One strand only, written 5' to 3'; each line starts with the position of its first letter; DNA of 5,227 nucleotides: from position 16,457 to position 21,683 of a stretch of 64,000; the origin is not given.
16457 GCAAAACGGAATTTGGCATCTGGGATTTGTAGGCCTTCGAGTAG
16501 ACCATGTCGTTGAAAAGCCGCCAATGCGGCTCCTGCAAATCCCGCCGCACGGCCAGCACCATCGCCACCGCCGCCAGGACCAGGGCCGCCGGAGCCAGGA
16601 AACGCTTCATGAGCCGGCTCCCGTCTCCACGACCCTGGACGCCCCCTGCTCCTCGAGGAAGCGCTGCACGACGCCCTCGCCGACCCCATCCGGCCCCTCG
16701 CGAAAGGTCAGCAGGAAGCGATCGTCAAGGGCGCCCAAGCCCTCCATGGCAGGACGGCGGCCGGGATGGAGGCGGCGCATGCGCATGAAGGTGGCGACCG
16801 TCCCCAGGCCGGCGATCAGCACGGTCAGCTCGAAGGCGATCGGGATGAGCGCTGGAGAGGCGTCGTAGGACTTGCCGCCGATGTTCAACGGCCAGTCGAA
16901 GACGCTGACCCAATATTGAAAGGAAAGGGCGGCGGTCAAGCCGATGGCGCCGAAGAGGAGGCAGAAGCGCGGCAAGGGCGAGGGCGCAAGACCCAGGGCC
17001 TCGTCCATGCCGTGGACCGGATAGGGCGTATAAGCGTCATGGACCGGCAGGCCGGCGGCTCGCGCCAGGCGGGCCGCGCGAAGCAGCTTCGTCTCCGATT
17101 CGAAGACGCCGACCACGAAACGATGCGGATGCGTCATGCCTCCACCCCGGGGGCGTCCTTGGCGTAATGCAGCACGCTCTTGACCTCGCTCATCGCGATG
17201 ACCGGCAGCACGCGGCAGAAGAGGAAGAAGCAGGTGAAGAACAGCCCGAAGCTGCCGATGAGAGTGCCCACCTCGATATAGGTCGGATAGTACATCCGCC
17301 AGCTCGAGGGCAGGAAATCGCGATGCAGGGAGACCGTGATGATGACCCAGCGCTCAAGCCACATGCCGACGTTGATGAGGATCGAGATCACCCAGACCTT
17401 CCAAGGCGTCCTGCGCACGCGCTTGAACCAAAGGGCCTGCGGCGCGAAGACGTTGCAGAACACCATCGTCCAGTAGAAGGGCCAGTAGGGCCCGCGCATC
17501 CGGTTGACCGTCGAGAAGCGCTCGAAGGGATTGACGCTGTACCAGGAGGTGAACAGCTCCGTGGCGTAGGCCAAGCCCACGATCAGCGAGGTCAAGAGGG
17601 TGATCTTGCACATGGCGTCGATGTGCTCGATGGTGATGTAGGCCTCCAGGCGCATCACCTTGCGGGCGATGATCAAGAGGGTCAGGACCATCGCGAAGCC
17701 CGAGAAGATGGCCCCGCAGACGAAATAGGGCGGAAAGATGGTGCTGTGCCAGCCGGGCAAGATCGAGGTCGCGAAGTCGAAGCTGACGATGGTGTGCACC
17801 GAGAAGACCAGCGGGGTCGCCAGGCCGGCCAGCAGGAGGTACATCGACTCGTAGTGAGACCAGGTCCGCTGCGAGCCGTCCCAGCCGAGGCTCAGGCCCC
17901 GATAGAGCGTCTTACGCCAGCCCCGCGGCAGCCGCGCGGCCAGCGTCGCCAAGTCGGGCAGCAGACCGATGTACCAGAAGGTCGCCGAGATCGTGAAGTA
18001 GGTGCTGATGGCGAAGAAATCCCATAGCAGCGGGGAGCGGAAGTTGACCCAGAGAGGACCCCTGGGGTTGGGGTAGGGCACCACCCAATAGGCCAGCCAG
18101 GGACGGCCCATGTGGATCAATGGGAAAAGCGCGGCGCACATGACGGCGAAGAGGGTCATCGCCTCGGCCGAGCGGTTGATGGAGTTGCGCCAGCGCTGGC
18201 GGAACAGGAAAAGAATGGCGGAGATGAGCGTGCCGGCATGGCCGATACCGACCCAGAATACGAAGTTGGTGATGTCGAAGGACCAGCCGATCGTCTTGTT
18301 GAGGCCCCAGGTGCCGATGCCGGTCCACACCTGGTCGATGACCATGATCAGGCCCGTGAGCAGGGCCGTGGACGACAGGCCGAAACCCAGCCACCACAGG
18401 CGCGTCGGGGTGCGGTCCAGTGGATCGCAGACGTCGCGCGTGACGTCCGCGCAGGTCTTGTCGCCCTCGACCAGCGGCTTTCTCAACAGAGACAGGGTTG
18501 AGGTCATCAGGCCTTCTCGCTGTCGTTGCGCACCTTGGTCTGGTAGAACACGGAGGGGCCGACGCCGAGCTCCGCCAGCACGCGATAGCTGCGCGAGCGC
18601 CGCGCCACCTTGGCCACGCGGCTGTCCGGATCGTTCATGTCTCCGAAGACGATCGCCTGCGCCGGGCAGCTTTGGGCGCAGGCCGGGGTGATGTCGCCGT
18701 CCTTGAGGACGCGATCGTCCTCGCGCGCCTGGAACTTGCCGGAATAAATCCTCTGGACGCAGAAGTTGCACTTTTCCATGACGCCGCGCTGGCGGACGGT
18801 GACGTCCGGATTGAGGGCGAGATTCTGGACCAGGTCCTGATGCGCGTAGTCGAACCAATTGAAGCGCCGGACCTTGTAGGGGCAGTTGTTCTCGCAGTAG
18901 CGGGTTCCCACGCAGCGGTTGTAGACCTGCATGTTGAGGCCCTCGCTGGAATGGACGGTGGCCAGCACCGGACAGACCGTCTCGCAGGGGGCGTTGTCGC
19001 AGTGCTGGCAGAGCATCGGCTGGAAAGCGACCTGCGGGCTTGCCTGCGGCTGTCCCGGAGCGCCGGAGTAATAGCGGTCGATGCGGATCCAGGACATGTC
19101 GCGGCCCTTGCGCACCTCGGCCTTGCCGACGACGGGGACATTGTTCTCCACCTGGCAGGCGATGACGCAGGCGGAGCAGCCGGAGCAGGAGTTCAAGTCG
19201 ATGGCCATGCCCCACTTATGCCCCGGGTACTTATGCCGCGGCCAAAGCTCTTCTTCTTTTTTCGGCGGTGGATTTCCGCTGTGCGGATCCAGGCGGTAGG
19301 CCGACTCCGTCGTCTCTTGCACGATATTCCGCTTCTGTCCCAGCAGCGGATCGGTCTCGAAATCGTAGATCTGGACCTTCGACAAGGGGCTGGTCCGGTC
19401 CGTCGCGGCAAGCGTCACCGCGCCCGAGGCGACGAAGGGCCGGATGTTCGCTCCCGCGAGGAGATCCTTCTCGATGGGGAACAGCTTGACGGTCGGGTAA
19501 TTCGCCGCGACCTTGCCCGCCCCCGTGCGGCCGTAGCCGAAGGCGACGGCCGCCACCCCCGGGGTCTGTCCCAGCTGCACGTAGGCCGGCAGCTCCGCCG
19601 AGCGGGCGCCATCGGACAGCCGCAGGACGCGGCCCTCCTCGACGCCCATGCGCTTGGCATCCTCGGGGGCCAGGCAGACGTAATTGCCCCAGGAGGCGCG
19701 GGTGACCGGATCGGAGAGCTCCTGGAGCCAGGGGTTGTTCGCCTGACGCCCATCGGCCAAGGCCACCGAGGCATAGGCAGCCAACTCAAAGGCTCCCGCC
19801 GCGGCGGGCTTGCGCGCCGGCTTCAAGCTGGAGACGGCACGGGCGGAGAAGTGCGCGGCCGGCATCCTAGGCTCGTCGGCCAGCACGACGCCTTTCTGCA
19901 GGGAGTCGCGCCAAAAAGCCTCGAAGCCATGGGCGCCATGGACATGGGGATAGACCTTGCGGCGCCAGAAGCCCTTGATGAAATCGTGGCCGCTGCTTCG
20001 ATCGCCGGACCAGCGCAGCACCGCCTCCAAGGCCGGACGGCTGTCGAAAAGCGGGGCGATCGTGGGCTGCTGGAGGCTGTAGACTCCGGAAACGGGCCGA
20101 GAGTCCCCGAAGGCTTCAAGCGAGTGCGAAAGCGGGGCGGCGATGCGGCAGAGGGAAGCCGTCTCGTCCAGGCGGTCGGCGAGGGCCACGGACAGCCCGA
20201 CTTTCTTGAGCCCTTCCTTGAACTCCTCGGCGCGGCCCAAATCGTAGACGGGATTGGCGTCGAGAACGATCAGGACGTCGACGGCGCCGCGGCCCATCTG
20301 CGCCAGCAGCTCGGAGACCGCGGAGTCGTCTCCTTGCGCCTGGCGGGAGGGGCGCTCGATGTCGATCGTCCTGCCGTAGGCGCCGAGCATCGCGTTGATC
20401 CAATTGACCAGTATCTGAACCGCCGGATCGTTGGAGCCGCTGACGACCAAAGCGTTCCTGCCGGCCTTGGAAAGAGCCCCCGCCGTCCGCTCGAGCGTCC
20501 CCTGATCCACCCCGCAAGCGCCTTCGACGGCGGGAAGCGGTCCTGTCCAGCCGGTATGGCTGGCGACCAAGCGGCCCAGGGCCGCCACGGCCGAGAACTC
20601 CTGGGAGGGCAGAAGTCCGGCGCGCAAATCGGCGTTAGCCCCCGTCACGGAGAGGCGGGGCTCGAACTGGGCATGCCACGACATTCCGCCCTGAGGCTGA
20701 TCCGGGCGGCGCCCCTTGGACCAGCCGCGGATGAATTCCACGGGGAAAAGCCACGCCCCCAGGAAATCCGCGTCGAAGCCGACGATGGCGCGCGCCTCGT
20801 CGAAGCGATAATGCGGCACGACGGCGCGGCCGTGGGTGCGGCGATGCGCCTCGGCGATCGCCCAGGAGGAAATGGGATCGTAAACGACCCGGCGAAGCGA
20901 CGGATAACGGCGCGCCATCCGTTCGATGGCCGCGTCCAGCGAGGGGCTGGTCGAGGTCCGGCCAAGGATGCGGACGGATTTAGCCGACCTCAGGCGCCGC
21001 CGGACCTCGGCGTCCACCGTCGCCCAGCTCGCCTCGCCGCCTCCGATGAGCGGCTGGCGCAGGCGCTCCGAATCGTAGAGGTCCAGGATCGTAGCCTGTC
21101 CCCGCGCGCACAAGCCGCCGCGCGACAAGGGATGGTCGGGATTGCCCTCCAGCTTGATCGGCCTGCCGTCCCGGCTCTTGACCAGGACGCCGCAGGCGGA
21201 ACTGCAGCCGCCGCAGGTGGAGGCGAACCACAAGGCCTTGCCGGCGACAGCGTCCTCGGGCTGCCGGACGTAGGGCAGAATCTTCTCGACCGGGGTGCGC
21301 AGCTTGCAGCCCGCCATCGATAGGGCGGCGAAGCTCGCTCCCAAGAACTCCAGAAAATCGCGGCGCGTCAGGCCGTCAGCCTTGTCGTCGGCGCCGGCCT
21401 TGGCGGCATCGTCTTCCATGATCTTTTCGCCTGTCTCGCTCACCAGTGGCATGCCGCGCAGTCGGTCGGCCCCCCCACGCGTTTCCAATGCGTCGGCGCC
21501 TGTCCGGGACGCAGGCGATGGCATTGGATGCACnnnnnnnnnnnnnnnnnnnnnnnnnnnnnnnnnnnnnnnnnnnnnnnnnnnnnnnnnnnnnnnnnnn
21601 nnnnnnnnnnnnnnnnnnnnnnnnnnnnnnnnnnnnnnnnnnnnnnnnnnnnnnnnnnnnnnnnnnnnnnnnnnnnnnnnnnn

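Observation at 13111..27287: A cyc2-like cytochrome-porin, a small cytochrome c and a full ACIII operon form one same-strand respiratory island next to a sigma-54 two-component system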

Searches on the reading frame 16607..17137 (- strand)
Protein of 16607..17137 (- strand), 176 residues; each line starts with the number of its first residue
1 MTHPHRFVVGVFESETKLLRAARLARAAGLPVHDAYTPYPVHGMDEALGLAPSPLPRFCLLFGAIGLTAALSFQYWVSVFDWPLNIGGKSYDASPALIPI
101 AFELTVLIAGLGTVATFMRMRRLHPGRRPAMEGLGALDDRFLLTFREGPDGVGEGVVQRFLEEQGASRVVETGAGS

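Call 4: search_protein_families(library=pfam, proteins=[window:16607-17137:-], max_evalue=0.01)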
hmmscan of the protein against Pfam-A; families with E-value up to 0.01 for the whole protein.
window:16607-17137:- (176 aa): 1 family
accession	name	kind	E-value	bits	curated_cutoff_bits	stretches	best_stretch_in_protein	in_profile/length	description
PF11821.13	ActD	-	3.5e-47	160.6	25.7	1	7-170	2-169/170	Alternative complex III, ActD subunit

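Call 5: search_protein_families(library=ncbifam, proteins=[window:16607-17137:-], max_evalue=0.01)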
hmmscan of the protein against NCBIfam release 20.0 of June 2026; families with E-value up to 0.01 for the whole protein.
window:16607-17137:- (176 aa): 0 families

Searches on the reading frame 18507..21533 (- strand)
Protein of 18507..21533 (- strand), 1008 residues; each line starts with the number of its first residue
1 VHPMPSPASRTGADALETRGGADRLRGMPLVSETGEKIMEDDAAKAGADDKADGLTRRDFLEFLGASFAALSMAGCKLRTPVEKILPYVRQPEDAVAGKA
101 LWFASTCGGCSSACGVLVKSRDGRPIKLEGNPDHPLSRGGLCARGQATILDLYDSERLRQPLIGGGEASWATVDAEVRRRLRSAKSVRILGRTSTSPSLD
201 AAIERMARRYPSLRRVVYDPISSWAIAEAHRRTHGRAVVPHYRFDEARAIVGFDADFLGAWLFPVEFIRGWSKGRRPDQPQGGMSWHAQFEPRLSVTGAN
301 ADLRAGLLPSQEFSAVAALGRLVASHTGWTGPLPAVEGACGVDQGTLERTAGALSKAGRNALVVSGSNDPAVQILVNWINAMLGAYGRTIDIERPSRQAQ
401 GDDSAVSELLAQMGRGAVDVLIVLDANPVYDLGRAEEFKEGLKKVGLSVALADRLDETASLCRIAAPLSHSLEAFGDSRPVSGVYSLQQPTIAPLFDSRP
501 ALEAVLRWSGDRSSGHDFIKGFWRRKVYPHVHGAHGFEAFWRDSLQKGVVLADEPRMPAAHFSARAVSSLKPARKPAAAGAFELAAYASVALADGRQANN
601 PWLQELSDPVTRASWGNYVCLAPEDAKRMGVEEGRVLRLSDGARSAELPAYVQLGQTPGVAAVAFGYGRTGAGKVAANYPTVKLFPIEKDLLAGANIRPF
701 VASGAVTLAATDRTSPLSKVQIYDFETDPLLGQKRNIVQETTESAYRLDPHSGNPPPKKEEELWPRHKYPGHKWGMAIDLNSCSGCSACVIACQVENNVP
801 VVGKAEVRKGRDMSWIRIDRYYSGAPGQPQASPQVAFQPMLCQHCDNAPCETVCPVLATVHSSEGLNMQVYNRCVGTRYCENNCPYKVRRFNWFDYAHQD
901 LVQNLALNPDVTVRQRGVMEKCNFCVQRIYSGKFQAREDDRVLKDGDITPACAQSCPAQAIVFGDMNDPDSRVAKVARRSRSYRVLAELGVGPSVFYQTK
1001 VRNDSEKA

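Call 4: search_protein_families(library=pfam, proteins=[window:18507-21533:-], max_evalue=0.01)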
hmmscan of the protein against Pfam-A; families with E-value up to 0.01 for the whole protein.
window:18507-21533:- (1008 aa): 8 families
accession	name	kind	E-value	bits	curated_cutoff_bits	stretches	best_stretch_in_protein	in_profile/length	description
PF04879.21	Molybdop_Fe4S4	-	1.9e-12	47.4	22.7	1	102-148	3-49/55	Molybdopterin oxidoreductase Fe4S4 domain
PF13247.11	Fer4_11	-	9.1e-11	42.3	26.2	1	835-894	3-64/100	4Fe-4S dicluster domain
PF12838.12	Fer4_7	-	1e-09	39.2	27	1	782-856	1-50/52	4Fe-4S dicluster domain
PF13183.11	Fer4_8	-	3.9e-05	24.5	27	0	780-856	2-66/68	4Fe-4S dicluster domain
PF01568.27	Molydop_binding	-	4e-05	24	26.8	1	598-678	9-90/110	Molydopterin dinucleotide binding domain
PF13237.11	Fer4_10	-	0.00017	21.9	25.5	0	776-808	2-36/53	4Fe-4S dicluster domain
PF12797.12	Fer4_2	-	0.0016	18.8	24.5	1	774-793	1-20/22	4Fe-4S binding domain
PF13187.11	Fer4_9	-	0.0023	18.4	27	0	783-856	2-49/52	4Fe-4S dicluster domain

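Call 5: search_protein_families(library=ncbifam, proteins=[window:18507-21533:-], max_evalue=0.01)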
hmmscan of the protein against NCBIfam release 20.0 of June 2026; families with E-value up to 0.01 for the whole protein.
window:18507-21533:- (1008 aa): 32 families (the best 25 are shown)
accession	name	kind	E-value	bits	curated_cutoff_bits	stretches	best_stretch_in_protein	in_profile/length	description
NF041782.1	mnquin_red_QrcC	equivalog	3.3e-66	223.4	400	1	774-1000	1-227/239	menaquinone reductase iron-sulfur cluster-binding subunit QrcC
NF045797.1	DsrO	equivalog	6.1e-47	160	200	1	766-998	36-234/235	sulfate reduction electron transfer complex DsrMKJOP subunit DsrO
NF041783.2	mnquin_red_QrcB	equivalog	7.7e-36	123.5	440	2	334-671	303-656/695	menaquinone reductase molybdopterin-binding-like subunit QrcB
TIGR03149.1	cyt_nit_nrfC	equivalog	3.7e-28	98.4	377.6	2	771-893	36-146/225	cytochrome c nitrite reductase Fe-S protein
NF041715.1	arsenate_red_ArrB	equivalog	3.4e-27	95.5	450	1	773-998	2-225/233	arsenate respiratory reductase iron-sulfur subunit ArrB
NF011569.0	PRK14993.1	equivalog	3.7e-27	95.3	416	1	770-998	40-222/244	tetrathionate reductase subunit TtrB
TIGR02951.1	DMSO_dmsB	equivalog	6.4e-19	68.5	214.1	1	774-892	2-115/161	DMSO/selenate family reductase complex B subunit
NF008134.0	PRK10882.1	equivalog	6.8e-19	68.1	263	1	770-968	35-210/329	hydrogenase 2 operon protein HybA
NF041714.1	arsenate_red_ArrA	equivalog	2e-18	65.9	1600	2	56-163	4-111/848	arsenate respiratory reductase molybdopterin-containing subunit ArrA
NF012032.0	PRK15488.1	equivalog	8e-17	60.5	694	1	55-174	3-118/759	thiosulfate reductase PhsA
NF038355.1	FDH3_beta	equivalog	4e-15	56.3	240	1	777-968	6-166/180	formate dehydrogenase FDH3 subunit beta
TIGR03478.1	DMSO_red_II_bet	subfamily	1.1e-13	50.9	480.7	1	837-999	126-254/321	DMSO reductase family type II enzyme, iron-sulfur subunit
NF042979.1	EthbenzDh_ebdB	equivalog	6.7e-12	44.9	740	1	832-998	143-275/354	ethylbenzene dehydrogenase subunit beta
NF045715.1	sulf_resp_HmcB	equivalog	1.3e-11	44.2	420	1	774-968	37-200/307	sulfate respiration complex iron-sulfur protein HmcB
TIGR01553.1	formate-DH-alph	equivalog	5.2e-11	41.1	814.2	1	56-163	3-112/1009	formate dehydrogenase-N subunit alpha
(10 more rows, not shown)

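Call 55: search_solved_structures(query=window:18507-21419:-, max_evalue=1e-10)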
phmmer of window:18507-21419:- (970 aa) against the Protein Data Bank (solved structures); distinct sequences matched with E-value up to 1e-10: 8.
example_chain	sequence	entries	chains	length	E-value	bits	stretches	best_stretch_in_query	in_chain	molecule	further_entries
6f0k_B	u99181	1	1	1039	1.1e-183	616.1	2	8-632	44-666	Fe-S-cluster-containing hydrogenase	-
6btm_B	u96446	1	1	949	4.2e-178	597.6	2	42-786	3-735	Alternative Complex III subunit B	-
6lod_B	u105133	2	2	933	2.9e-177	594.9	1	40-965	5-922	Fe-S-cluster-containing hydrogenase components 1-like protein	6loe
8k9e_B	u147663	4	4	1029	1e-161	543.4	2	595-969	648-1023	Fe-S-cluster-containing hydrogenase components 1-like protein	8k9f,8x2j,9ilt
6cz7_B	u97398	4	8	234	6.2e-26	94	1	736-960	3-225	4Fe-4S ferredoxin, iron-sulfur binding domain protein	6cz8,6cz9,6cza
2vpw_B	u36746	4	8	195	4.2e-20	74.7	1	735-856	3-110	NRFC PROTEIN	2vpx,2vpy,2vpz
6cz7_A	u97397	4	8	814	1.2e-14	56.7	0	60-125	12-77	ArrA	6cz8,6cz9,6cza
2ivf_B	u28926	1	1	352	3.3e-12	48.6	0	791-856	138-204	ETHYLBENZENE DEHYDROGENASE BETA-SUBUNIT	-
